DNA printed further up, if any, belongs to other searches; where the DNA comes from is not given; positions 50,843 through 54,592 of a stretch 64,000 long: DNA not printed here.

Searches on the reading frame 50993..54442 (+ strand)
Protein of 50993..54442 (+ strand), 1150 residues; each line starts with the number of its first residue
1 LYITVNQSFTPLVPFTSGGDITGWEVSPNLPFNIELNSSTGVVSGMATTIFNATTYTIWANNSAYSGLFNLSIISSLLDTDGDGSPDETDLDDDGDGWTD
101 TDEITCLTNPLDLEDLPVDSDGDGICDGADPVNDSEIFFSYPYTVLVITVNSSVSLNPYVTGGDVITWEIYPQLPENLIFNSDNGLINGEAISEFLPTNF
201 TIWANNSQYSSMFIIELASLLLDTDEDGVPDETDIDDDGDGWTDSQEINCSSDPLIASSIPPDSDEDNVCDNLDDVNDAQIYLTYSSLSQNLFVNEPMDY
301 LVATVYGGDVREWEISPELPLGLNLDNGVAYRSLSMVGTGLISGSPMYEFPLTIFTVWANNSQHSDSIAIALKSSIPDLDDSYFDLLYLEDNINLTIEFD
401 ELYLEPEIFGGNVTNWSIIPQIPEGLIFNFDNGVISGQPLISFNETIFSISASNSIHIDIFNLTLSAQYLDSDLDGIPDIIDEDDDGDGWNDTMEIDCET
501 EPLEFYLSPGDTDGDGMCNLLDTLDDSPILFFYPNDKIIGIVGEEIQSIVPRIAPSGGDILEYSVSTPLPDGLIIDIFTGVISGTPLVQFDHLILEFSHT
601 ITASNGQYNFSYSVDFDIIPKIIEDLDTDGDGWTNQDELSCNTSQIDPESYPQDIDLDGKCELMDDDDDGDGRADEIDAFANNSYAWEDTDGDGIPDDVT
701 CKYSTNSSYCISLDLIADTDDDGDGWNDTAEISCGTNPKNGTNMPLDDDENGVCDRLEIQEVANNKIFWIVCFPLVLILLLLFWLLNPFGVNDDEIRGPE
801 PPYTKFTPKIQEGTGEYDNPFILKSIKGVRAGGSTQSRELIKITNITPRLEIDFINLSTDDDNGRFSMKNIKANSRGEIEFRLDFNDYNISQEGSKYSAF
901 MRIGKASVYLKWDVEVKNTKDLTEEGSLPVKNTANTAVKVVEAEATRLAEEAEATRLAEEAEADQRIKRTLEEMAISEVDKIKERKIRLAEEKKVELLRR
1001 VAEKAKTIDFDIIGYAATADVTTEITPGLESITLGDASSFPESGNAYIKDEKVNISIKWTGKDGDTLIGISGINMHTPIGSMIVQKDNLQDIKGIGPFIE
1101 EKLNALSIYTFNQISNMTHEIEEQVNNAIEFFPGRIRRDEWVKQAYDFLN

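Call 4: search_protein_families(library=pfam, proteins=[window:50993-54442:+], max_evalue=0.01)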
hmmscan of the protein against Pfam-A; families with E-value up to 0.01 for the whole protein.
window:50993-54442:+ (1150 aa): 2 families
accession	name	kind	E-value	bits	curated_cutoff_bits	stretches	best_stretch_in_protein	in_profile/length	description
PF05345.18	He_PIG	-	4.3e-17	62.8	24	1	548-607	21-83/96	Putative Ig domain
PF18884.5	TSP3_bac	-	3.2e-06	27.3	25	1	720-740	1-21/22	Bacterial TSP3 repeat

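Call 9: search_protein_families(library=ncbifam, proteins=[window:50993-54442:+], max_evalue=1)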
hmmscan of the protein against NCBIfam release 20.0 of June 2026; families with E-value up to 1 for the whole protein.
window:50993-54442:+ (1150 aa): 10 families
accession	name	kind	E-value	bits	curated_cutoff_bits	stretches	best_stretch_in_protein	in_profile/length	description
NF009040.0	PRK12373.1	equivalog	2.2e-13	50.7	514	1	1084-1146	320-381/400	NADH-quinone oxidoreductase subunit E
NF042425.1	Amuc_1099_fam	equivalog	2.1e-11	44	50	4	623-653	125-155/321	Amuc_1099 family pilus-like system protein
NF008966.0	PRK12311.1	equivalog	9.6e-10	38.1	526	1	1085-1148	267-329/334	30S ribosomal protein S2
NF008916.0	PRK12278.1-4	equivalog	3.6e-09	36.8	193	1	1086-1146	159-219/223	50S ribosomal protein L21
NF008915.0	PRK12278.1-1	equivalog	1.2e-08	35.1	281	1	1086-1148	152-213/216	50S ribosomal protein L21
NF041410.1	XopAW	subfamily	1.8e-06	28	120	1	622-757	31-156/235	XopAW family type III secretion system calcium-binding effector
NF053691.1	BamM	equivalog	2.5e-06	26.7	315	2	218-252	261-295/376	BamM family beta-barrel-assembly machinery protein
NF045508.1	PhasinPhaH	equivalog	0.00015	22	250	1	1082-1148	166-231/234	phasin PhaH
NF047639.1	throspo3_MtsD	equivalog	0.0016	16.7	800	2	659-740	454-529/651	cell-cell cohesion protein MtsD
NF041762.1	diheme_GEGP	equivalog_domain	0.61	9.2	300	2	622-653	91-122/359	GEGP motif-containing diheme protein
